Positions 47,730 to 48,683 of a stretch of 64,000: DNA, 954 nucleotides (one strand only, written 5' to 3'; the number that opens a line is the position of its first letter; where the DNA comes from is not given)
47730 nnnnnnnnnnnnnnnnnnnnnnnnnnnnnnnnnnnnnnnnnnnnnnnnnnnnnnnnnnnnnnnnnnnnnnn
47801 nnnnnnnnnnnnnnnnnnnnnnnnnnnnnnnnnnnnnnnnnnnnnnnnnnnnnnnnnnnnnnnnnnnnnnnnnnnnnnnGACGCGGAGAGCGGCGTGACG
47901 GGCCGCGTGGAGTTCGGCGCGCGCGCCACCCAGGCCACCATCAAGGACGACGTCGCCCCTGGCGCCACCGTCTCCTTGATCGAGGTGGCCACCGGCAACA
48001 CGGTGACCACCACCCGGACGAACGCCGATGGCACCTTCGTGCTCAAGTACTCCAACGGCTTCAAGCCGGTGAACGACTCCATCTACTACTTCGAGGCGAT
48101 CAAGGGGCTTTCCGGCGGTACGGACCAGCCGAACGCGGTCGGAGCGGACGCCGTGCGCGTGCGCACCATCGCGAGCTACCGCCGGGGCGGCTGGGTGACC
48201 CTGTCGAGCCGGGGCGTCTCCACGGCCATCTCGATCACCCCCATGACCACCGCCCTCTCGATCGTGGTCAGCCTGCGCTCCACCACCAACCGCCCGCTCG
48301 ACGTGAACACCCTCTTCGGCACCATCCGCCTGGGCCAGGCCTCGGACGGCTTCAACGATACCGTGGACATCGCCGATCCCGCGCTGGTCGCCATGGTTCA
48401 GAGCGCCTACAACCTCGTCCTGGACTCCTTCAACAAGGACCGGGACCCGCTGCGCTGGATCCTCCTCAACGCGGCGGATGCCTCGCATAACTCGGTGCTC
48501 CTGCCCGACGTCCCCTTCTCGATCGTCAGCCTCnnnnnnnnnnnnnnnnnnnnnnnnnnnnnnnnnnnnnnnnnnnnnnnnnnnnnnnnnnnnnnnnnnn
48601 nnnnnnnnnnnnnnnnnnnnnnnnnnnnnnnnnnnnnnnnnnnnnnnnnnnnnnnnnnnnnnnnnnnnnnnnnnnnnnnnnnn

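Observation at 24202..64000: Eleven paralogs share one ~300-aa N-terminal module but carry different C-terminal ends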

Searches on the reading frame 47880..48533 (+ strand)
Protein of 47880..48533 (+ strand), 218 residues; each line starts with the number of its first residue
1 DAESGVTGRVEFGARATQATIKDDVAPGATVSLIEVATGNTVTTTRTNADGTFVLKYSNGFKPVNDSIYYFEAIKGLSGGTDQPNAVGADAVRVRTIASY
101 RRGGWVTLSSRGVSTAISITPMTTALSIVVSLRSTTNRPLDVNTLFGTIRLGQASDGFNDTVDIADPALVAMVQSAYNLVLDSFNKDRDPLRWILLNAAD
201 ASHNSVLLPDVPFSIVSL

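Call 64: predict_structure(alignment_id=A4)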
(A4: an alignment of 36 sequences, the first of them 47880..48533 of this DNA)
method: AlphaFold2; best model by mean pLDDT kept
length: 218 residues; sequences in the alignment: 36
mean_pLDDT: 88.9   pTM: 0.87
mean pLDDT of the five models: 88.9, 87.7, 87.0, 86.6, 84.2
residues with pLDDT >= 90: 151; 70-90: 46; 50-70: 12; < 50: 9
segments of 3 or more residues with pLDDT < 50: 16-19
pLDDT, mean of each block of 10 residues (from residue 1): 76 57 75 96 93 90 95 89 80 96 95 93 98 96 97 92 97 98 90 94 93 58
secondary structure, 60 per line:
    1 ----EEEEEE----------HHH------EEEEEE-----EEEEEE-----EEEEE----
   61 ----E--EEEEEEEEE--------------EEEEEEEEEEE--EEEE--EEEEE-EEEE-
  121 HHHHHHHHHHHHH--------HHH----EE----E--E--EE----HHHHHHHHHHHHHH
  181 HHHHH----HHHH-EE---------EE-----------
elements in order: E5-10 E30-35 E41-46 E52-56 E68-76 E91-101 E104-107 E110-114 E116-119 H121-133 H167-185 H190-193

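Call 66: fold_search(model_id=the predicted structure, library=pdb)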
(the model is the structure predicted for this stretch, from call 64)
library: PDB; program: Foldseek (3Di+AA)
matches with E <= 10: 888; with E <= 0.001: 0
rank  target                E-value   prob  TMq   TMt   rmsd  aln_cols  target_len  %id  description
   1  8sqx_MODEL_1_A        2.3e-02  0.47  0.22  0.31   7.0       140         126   11  Solution structure of the basal pilin SpaB from Corynebacterium diphtheriae (released 2023-06-07)
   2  3klq_A                5.9e-02  0.57  0.26  0.36   6.4       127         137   12  Crystal Structure of the Minor Pilin FctB from Streptococcus pyogenes 90/306S (released 2010-04-28)
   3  7dm0_A                6.3e-02  0.93  0.19  0.25   5.5        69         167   13  Biofilm associated protein - C region (released 2021-12-15)
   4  4yok                  1.0e-01  0.60  0.22  0.24   7.4       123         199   13  Crystal structure of a DUF3823 family protein (PARMER_04126) from Parabacteroides merdae ATCC 43184 at 1.80 A resolution (released 2015-03-25)
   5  4v4c_B                1.1e-01  0.77  0.23  0.19   5.2       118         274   14  Crystal Structure of Pyrogallol-Phloroglucinol Transhydroxylase from Pelobacter acidigallici (released 2014-07-09)
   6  9h7d_B                1.2e-01  0.51  0.23  0.42  10.2       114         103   14  Human Transthyretin in Complex with 2-(phenylamino)benzoic acid (released 2025-03-12)
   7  8tjs_P                1.2e-01  0.18  0.21  0.31  11.3       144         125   10  CRYO-EM STRUCTURE OF HIV-1 BG505DS-SOSIP.664 ENV TRIMER BOUND TO GPZ6-a.01 FAB (released 2024-07-31)
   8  3klq_B                1.3e-01  0.41  0.24  0.36   7.8       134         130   12  Crystal Structure of the Minor Pilin FctB from Streptococcus pyogenes 90/306S (released 2010-04-28)
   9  2igl_A                1.4e-01  0.72  0.28  0.47   6.6       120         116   12  Crystal Structure of E. coli YEDX, a transthyretin related protein (released 2007-10-02)
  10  1tta_A                1.4e-01  0.60  0.27  0.41   5.9       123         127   15  THE X-RAY CRYSTAL STRUCTURE REFINEMENTS OF NORMAL HUMAN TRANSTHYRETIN AND THE AMYLOIDOGENIC VAL30MET VARIANT TO 1.7 AN (released 1993-10-31)
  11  4mrb_B                1.5e-01  0.38  0.21  0.38  10.8       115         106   13  Wild Type Human Transthyretin pH 7.5 (released 2014-01-08)
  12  6xi3                  1.5e-01  0.30  0.22  0.14  14.8       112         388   20  Crystal structure of tetra-tandem repeat in extending region of large adhesion protein (released 2020-10-14)
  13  9h7e_A                1.6e-01  0.60  0.23  0.40   6.1        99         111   16  Human Transthyretin in Complex with 4-pyridin-3-ylbenzoic acid (released 2025-03-12)
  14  2gpz_A                1.6e-01  0.51  0.25  0.44   7.1       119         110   18  Transthyretin-like protein from Salmonella dublin (released 2006-05-16)
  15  4l0j                  1.6e-01  0.03  0.09  0.09  18.8       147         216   15  Structure of a translocation signal domain mediating conjugative transfer by type IV secretion systems (released 2013-06-19)
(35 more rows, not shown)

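Call 70: find_homologous_proteins(query=A5, max_evalue=0.00001)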
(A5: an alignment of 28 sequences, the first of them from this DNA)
Query A5 (28 sequences) (218 aa, profile of the alignment): 6 proteins with E <= 0.00001 among 8000 candidates.
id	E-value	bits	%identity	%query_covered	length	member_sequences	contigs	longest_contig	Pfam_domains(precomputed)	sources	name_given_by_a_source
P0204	1.6e-52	196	38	95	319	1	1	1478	PF01833.31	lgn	-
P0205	3.5e-51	192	31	80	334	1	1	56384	-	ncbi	ncbi:hypothetical protein D3C86_333130 [compost metagenome]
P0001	1.6e-50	190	75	62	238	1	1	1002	-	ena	-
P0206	6.1e-46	175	35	89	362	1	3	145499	-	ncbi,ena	-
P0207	3.3e-37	146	38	85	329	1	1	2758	PF01833.31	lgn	-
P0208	4.3e-18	84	46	29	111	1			-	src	-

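Call 85: fold_search(model_id=the predicted structure, library=viral)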
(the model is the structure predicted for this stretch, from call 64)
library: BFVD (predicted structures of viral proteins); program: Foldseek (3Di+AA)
matches with E <= 10: 620; with E <= 0.001: 0
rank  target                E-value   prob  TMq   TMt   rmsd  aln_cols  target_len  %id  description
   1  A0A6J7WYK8            6.0e-03  0.63  0.22  0.11  17.0       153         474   14  Uncharacterized protein [uncultured Caudovirales phage]
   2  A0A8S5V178            8.1e-03  0.77  0.21  0.04  21.3       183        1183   13  Baseplate J like protein [Siphoviridae sp. ct3r22]
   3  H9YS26                9.7e-03  0.99  0.28  0.21   5.3       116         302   16  (no name in the UniProt tables at hand)
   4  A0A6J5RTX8            1.3e-02  0.99  0.30  0.27   5.6       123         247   13  Uncharacterized protein [uncultured Caudovirales phage]
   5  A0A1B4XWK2            1.5e-02  0.77  0.24  0.19   8.6       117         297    9  Lipoprotein [Tenacibaculum phage pT24]
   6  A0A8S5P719            3.0e-02  0.93  0.25  0.07   7.0       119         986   18  Baseplate wedge protein (Fragment) [Herelleviridae sp. cttEB8]
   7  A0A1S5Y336            3.4e-02  0.14  0.10  0.04  19.1       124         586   10  Uncharacterized protein [uncultured archaeal virus]
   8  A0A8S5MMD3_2          3.6e-02  0.84  0.25  0.06   5.6       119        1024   23  Baseplate J like protein [Siphoviridae sp. ctxc31]
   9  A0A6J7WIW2            4.6e-02  0.20  0.15  0.25  14.2       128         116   16  Uncharacterized protein [uncultured Caudovirales phage]
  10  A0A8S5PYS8            5.5e-02  0.72  0.25  0.07   6.4       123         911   14  Tail fiber protein [Podoviridae sp. ctIlO27]
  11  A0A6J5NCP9            9.0e-02  0.57  0.24  0.07   9.8       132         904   14  Uncharacterized protein [uncultured Caudovirales phage]
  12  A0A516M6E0            9.5e-02  0.41  0.14  0.06   6.2        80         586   22  (no name in the UniProt tables at hand)
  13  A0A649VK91            9.5e-02  0.11  0.16  0.08  17.3       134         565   13  (no name in the UniProt tables at hand)
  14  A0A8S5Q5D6            1.1e-01  0.35  0.19  0.36  11.5       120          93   14  Uncharacterized protein [Siphoviridae sp. ct0uL16]
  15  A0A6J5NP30            1.1e-01  0.75  0.26  0.39   5.6       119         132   18  Uncharacterized protein [uncultured Caudovirales phage]
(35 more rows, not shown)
